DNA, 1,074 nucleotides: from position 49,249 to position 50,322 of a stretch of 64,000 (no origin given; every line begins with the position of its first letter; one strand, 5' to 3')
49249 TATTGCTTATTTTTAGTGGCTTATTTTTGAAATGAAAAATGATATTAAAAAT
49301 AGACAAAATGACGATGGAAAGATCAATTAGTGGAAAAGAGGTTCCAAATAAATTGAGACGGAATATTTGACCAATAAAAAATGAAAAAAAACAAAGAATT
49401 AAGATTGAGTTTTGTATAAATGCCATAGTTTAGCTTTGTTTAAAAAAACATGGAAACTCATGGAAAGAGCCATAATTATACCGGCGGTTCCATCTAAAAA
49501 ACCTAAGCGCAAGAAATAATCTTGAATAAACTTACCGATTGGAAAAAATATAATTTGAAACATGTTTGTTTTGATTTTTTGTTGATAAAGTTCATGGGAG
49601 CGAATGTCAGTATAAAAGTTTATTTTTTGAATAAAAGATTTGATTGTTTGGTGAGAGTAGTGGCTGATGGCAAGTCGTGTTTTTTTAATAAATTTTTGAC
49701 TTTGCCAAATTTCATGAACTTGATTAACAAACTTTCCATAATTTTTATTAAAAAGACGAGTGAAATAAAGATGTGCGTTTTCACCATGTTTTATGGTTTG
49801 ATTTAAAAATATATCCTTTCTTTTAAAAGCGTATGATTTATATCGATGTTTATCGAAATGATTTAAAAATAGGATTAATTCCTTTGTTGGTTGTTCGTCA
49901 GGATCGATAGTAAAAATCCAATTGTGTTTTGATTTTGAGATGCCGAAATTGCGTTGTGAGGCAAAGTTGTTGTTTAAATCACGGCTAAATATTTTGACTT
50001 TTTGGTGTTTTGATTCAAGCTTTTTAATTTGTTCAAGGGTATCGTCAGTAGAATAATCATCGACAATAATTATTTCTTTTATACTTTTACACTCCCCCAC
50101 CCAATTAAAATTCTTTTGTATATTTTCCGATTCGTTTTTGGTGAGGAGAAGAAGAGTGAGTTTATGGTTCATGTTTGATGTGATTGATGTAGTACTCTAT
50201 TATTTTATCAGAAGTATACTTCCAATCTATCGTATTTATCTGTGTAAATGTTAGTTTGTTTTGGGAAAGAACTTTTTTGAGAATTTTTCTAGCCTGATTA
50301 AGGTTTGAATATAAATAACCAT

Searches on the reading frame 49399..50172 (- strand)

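Call 80: search_protein_families(library=pfam, proteins=[window:49399-50172:-], max_evalue=0.0001)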
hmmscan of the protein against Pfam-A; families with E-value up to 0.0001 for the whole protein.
window:49399-50172:- (257 aa): 2 families
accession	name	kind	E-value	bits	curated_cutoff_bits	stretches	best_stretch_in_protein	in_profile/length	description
PF00535.33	Glycos_transf_2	-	1e-21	78.1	23.3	1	10-155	5-157/168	Glycosyl transferase family 2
PF10111.15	Glyco_tranf_2_2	-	1.5e-06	28.3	27.3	1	32-93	30-92/276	Glycosyltransferase like family 2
